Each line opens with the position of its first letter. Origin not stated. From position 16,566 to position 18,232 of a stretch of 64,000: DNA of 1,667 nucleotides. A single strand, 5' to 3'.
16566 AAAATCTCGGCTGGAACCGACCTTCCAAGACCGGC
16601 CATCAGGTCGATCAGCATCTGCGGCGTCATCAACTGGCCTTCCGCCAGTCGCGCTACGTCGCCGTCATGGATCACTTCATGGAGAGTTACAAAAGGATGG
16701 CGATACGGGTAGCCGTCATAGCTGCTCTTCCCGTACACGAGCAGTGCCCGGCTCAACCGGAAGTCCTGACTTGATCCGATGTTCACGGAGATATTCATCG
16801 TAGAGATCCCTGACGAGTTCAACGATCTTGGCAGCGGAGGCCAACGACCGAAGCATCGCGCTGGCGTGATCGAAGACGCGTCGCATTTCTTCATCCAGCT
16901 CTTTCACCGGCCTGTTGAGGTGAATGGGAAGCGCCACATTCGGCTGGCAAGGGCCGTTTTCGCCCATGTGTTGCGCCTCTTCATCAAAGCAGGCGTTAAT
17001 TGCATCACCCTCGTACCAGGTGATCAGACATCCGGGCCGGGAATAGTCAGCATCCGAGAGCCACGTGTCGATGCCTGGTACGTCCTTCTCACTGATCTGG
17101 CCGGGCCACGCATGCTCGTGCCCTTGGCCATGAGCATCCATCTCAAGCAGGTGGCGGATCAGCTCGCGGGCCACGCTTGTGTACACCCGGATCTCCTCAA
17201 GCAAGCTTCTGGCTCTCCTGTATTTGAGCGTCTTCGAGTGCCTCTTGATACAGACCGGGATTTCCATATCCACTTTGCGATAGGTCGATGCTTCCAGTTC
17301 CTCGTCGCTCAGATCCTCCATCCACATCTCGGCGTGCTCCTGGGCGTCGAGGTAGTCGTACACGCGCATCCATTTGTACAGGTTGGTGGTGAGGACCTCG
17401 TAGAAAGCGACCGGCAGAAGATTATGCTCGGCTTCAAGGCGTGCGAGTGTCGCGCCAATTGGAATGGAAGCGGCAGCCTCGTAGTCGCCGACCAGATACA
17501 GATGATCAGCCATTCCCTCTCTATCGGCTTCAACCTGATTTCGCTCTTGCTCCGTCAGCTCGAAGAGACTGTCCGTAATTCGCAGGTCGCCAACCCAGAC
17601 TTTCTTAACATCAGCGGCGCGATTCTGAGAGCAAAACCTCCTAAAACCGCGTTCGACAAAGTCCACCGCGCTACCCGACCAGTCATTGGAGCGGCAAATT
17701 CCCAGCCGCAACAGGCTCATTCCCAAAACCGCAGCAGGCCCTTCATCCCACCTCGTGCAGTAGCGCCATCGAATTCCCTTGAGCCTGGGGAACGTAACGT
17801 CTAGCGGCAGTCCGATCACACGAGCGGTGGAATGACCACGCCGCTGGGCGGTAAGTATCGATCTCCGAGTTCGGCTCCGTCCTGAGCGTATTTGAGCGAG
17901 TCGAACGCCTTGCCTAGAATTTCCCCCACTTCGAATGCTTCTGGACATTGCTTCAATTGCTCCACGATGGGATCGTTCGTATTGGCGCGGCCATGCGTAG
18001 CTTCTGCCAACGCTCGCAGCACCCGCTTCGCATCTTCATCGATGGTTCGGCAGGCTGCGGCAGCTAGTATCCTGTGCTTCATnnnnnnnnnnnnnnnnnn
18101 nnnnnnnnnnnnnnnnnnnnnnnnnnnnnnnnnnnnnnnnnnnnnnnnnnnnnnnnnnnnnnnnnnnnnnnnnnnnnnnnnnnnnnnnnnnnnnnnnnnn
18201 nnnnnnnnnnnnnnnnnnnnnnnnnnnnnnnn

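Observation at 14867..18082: Orphan E1-like/E2-like (PRTRC-type) cassette with no ubiquitin-like, JAB or ParB partner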

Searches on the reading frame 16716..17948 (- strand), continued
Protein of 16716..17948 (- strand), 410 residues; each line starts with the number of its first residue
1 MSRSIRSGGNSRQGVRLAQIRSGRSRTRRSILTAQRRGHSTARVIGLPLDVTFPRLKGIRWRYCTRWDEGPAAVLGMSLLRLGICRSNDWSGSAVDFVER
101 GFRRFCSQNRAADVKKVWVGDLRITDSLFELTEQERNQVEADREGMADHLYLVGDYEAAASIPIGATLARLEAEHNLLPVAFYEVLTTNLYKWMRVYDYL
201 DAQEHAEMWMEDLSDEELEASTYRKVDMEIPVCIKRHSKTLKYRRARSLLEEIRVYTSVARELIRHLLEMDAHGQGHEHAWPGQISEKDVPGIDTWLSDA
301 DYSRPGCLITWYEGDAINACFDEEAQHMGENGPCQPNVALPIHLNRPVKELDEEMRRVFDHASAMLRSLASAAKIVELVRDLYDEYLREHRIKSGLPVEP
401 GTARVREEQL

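Call 51: search_protein_representatives(alignment_id=A1)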
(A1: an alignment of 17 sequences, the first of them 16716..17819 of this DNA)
Query: 17 sequences, 365 profile positions. Proteins with E-value up to 0.001 (for the whole library): 271; up to 1e-10: 138; up to 1e-30: 53. The best 150 are listed.
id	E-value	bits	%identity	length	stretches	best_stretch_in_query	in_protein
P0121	3.2e-150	516.5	-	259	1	107-365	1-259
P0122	1.1e-133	462.2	-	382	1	1-365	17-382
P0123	2.0e-116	405.3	-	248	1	34-238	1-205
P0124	4.3e-104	364.7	-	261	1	1-178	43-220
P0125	9.6e-96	337.3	-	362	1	1-364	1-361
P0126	3.3e-92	325.6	-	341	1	31-364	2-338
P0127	1.3e-91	323.7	-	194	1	151-337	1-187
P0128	1.3e-85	303.9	-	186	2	226-365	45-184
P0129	9.6e-79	281.3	-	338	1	10-348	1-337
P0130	1.7e-76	273.9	-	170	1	1-134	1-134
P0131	1.0e-73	264.8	-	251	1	207-364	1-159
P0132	5.9e-68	245.8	-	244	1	216-339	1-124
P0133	3.1e-67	243.5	-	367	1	1-365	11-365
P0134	4.4e-66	239.7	-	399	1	1-362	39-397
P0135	6.1e-65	235.9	-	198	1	1-120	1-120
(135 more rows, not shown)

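Call 53: search_protein_families(library=ncbifam, alignment_id=A2, max_evalue=0.01)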
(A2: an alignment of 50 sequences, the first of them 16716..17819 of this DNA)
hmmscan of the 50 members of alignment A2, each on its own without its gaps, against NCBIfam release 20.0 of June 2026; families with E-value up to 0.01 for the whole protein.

A. member 1, window:16716-17819:- (367 aa): 0 families

B. families by the number of members that match (of 50 scanned): 2 families
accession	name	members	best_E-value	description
TIGR03742.1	PRTRC_F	15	1.2e-07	PRTRC system protein F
NF002615.0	PRK02268.1-1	1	0.0055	hypothetical protein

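Call 70: predict_structure(alignment_id=A2)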
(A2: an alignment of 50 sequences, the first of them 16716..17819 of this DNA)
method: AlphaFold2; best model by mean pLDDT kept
length: 367 residues; sequences in the alignment: 50
mean_pLDDT: 89.8   pTM: 0.87
mean pLDDT of the five models: 89.8, 89.5, 89.1, 89.0, 88.3
residues with pLDDT >= 90: 269; 70-90: 61; 50-70: 28; < 50: 9
segments of 3 or more residues with pLDDT < 50: 365-367
pLDDT, mean of each block of 10 residues (from residue 1): 54 52 81 98 94 95 97 96 83 81 90 95 97 98 98 98 95 93 95 94 98 95 98 93 89 90 96 95 89 95 97 98 98 97 89 61 52
secondary structure, 60 per line:
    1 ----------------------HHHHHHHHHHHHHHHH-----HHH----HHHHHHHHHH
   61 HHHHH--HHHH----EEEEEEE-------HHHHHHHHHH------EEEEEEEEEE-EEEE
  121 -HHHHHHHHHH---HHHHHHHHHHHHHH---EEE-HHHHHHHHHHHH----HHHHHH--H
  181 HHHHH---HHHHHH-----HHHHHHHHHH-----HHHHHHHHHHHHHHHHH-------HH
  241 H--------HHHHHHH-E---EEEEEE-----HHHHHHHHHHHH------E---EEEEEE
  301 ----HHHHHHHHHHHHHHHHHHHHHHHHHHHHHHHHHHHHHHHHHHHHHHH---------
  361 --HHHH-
elements in order: H23-38 H51-65 H68-71 E76-82 H90-99 E106-115 E117-120 H122-131 H135-148 E152-154 H156-167 H172-177 H180-185 H189-194 H200-209 H215-231 H250-256 E262-267 H273-284 E295-300 H305-351 H363-366

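Call 75: fold_search(model_id=the predicted structure, library=pdb)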
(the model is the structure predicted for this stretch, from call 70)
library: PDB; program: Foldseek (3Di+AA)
matches with E <= 10: 110; with E <= 0.001: 0
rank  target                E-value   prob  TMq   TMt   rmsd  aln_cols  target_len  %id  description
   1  3ibx_A                2.6e-01  0.13  0.15  0.20  18.5       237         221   10  Crystal structure of F47Y variant of TenA (HP1287) from Helicobacter pylori (released 2009-11-17)
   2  2rd3_A                7.4e-01  0.06  0.13  0.19  20.2       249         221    8  Crystal structure of TenA homologue (HP1287) from Helicobacter pylori (released 2008-09-30)
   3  2rd3_D                8.7e-01  0.07  0.14  0.20  20.7       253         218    8  Crystal structure of TenA homologue (HP1287) from Helicobacter pylori (released 2008-09-30)
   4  7cbc_A                8.7e-01  0.04  0.11  0.12  18.8       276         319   15  Crystal structure of a de novo designed switch protein caging a hemagglutinin binder (released 2020-12-23)
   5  7jh5_A                9.1e-01  0.06  0.13  0.15  16.9       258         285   17  Co-LOCKR: de novo designed protein switch (released 2020-09-02)
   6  7xgg_A                1.1e+00  0.11  0.16  0.28  16.4       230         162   14  Crystal structure of BCL-xL in complex with computationally designed inhibitor protein (released 2022-07-20)
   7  7jh5_B                1.1e+00  0.04  0.11  0.14  16.6       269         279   14  Co-LOCKR: de novo designed protein switch (released 2020-09-02)
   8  8xx8_D                1.1e+00  0.03  0.10  0.13  20.7       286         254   12  Structure of Glycilhalorhodopsin from Salinarimonas soli (released 2024-10-16)
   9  4lqx_A                1.1e+00  0.08  0.18  0.20  15.8       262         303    8  Crystal structure of a TENA/THI-4 domain-containing protein (SSO2700) from Sulfolobus solfataricus P2 at 2.34 A resolu (released 2013-09-04)
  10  6lry_A                1.4e+00  0.02  0.10  0.08  26.3       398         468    9  Crystal structure of human endothelin ETB receptor in complex with sarafotoxin S6b (released 2020-02-12)
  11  4kik_B                1.6e+00  0.08  0.16  0.10  28.5       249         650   10  Human IkB kinase beta (released 2013-06-26)
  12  7yhp_A                1.8e+00  0.05  0.10  0.10  13.7       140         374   10  CryoEM structure of Arabidopsis ROS1 in complex with 5mC-dsDNA at 3.1 Angstroms resolution (released 2022-11-30)
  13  8xx8_A                1.8e+00  0.02  0.11  0.14  20.7       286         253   11  Structure of Glycilhalorhodopsin from Salinarimonas soli (released 2024-10-16)
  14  7w7h_A                2.0e+00  0.04  0.14  0.10  22.2       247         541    9  S Suis FakA-FakB2 complex structure (released 2022-09-21)
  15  6w08_A                2.4e+00  0.02  0.12  0.12  25.1       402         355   11  Crystal Structure of Motility Associated Killing Factor E from Vibrio cholerae (released 2020-03-11)
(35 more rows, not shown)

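Call 84: fold_search(model_id=the predicted structure, library=viral)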
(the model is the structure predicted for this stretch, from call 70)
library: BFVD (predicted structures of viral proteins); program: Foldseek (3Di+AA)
matches with E <= 10: 95; with E <= 0.001: 1
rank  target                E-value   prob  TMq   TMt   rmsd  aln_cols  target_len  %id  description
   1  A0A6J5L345            3.3e-04  1.00  0.36  0.35  17.0       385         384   11  Uncharacterized protein [uncultured Caudovirales phage]
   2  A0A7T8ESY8            1.3e-01  0.08  0.11  0.12  29.7       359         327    9  (no name in the UniProt tables at hand)
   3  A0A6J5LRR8            6.9e-01  0.03  0.10  0.09  20.5       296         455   11  Caudovirus, tape measure, N-terminal [uncultured Caudovirales phage]
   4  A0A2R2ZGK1            7.2e-01  0.05  0.13  0.14  24.3       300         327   12  (no name in the UniProt tables at hand)
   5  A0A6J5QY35            8.0e-01  0.08  0.13  0.07  19.8       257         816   10  Uncharacterized protein [uncultured Caudovirales phage]
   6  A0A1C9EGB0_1          8.9e-01  0.04  0.10  0.06  26.8       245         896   10  Viral structural protein [Acidianus two-tailed phage variant 1]
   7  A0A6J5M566            9.9e-01  0.06  0.09  0.17  23.8       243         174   12  Uncharacterized protein (Fragment) [uncultured Caudovirales phage]
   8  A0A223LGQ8            1.1e+00  0.03  0.11  0.09  27.9       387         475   10  Uncharacterized protein [Erwinia phage vB_EamM_RisingSun]
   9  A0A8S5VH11            1.3e+00  0.07  0.11  0.17  17.5       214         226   11  Uncharacterized protein [Myoviridae sp. ctkfK18]
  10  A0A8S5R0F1            1.5e+00  0.05  0.14  0.18  24.6       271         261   12  Uncharacterized protein (Fragment) [Myoviridae sp. ctxjh1]
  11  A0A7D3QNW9            1.5e+00  0.01  0.10  0.08  27.4       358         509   11  (no name in the UniProt tables at hand)
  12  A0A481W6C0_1          1.5e+00  0.01  0.07  0.03  33.4       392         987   11  Tail tape measure protein [Fusobacterium phage Fnu1]
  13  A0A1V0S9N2            1.6e+00  0.04  0.11  0.20  19.5       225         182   11  Peroxisomal biogenesis factor 11 PEX11 [Catovirus CTV1]
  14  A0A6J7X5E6            1.6e+00  0.03  0.12  0.15  30.7       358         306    9  Uncharacterized protein [uncultured Caudovirales phage]
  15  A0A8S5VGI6            1.7e+00  0.02  0.10  0.10  24.2       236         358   10  Uncharacterized protein [Myoviridae sp. ctkfK18]
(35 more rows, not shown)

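Call 92: search_solved_structures(query=A2, max_evalue=1)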
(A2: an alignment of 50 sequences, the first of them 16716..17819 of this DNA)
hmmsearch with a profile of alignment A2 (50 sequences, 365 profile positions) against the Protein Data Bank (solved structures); distinct sequences matched with E-value up to 1: 0.

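Call 105: search_protein_families(library=pfam, proteins=[L013:4557-5735:+, L002:2685-6044:+], max_evalue=0.001)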
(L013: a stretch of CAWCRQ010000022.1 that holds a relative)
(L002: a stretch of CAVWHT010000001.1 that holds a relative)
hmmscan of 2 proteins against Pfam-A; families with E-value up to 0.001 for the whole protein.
L013:4557-5735:+ (392 aa): 0 families

L002:2685-6044:+ (1119 aa): 0 families

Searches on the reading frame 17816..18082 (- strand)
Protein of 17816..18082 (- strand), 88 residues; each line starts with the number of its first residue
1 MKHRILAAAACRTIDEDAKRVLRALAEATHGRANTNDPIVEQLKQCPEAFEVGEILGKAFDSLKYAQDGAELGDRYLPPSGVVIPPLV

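Call 4: search_protein_families(library=ncbifam, proteins=[window:17816-18082:-], max_evalue=0.01)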
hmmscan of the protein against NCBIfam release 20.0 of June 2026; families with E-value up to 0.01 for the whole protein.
window:17816-18082:- (88 aa): 0 families

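Call 5: search_protein_families(library=padloc, proteins=[window:17816-18082:-], max_evalue=0.01)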
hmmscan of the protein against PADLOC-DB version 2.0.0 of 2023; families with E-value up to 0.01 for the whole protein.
window:17816-18082:- (88 aa): 0 families

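Call 6: search_protein_families(library=pfam, proteins=[window:17816-18082:-], max_evalue=0.1)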
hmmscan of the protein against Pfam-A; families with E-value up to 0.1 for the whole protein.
window:17816-18082:- (88 aa): 0 families

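Call 7: search_protein_families(library=phrogs, proteins=[window:17816-18082:-], max_evalue=0.01)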
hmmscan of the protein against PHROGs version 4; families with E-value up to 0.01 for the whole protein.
window:17816-18082:- (88 aa): 0 families

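Call 81: find_homologous_proteins(query=window:17816-18082:-, max_evalue=0.01)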
Query window:17816-18082:- (88 aa): 590 proteins with E <= 0.01 among 597 candidates; the best 120 are listed.
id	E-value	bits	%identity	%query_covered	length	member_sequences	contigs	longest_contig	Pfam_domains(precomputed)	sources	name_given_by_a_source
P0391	6.7e-50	184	99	100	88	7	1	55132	-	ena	-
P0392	3.7e-45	169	90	100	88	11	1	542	-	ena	-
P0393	5.0e-45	169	90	100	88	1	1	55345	-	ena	-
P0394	3.6e-44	166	90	100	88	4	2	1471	-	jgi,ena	-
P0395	5.1e-44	166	90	100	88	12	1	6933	-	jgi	-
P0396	1.3e-43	164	85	100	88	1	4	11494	-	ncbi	-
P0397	2.7e-43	163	88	100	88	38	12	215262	-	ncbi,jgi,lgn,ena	jgi:hypothetical protein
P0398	2.7e-43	163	85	100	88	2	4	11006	-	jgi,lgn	jgi:hypothetical protein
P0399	3.5e-43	163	86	100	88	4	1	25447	-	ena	-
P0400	3.7e-43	163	89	100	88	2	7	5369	-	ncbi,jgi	-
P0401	4.3e-43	163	88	100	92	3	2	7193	-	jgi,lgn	jgi:hypothetical protein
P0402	4.8e-43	163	86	100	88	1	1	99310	-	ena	-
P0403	6.3e-43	162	85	100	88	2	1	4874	-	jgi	-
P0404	6.5e-43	162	88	100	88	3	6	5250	-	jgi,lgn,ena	jgi:lipopolysaccharide biosynthesis regulator YciM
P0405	8.2e-43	162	88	100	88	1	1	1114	-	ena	-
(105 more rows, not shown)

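Call 83: find_encoding_contigs(protein=P0391, flank=10000, max_places=4)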
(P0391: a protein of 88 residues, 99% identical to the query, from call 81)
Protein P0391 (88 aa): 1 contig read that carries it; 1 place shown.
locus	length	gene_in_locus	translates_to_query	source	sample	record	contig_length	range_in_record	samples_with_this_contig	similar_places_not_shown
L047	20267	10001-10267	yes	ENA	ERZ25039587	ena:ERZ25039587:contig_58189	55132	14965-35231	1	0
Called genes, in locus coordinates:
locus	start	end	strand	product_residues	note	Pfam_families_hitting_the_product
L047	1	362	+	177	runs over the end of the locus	-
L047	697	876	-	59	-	-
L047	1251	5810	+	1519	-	-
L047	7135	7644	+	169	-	PF19556:PRTRC_E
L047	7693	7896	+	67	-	PF14454:Prok_Ub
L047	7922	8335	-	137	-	-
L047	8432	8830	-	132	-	PF00578:AhpC-TSA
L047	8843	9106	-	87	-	-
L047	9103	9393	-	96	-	PF02566:OsmC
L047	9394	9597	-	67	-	-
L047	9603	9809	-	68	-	-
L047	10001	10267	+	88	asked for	-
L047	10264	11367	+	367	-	-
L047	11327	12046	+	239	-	PF14460:Prok-E2_D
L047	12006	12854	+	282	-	PF00899:ThiF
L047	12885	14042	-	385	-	PF13776:DUF4172, PF02661:Fic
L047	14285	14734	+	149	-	-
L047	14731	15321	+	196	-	PF02661:Fic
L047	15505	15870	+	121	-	-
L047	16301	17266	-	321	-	PF11604:CusF_Ec, PF00578:AhpC-TSA (weak), PF02630:SCO1-SenC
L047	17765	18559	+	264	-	-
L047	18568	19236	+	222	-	PF12637:TSCPD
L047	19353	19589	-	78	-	-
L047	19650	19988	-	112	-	-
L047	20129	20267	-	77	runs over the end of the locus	-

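Call 91: search_solved_structures(query=A7, max_evalue=1)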
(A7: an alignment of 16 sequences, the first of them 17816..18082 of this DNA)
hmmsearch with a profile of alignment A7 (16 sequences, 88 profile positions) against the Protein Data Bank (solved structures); distinct sequences matched with E-value up to 1: 7.
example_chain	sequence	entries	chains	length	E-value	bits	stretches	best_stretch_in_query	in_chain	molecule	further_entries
2c9n_Y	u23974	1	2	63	0.17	15.4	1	4-53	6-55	BZLF1 TRANS-ACTIVATOR PROTEIN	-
5szx_A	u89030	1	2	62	0.26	14.8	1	4-53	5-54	Zta transcription factor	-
7nx5_A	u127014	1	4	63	0.27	14.7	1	4-53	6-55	Trans-activator protein BZLF1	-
2c9l_Y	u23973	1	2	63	0.34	14.4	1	4-53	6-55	BZLF1 TRANS-ACTIVATOR PROTEIN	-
4ky3_A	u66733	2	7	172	0.8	13.2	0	12-69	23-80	designed protein OR327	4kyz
7jrq_A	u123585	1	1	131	0.86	13.1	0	15-68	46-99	MPP1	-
7bqm_A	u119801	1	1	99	0.88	13.1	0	8-67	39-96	Chantal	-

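Call 105: search_protein_families(library=pfam, proteins=[L047:1251-5810:+, L047:7922-8335:-], max_evalue=0.001)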
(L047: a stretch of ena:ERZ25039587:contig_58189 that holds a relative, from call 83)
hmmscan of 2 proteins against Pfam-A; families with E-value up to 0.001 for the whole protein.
L047:1251-5810:+ (1519 aa): 0 families

L047:7922-8335:- (137 aa): 0 families
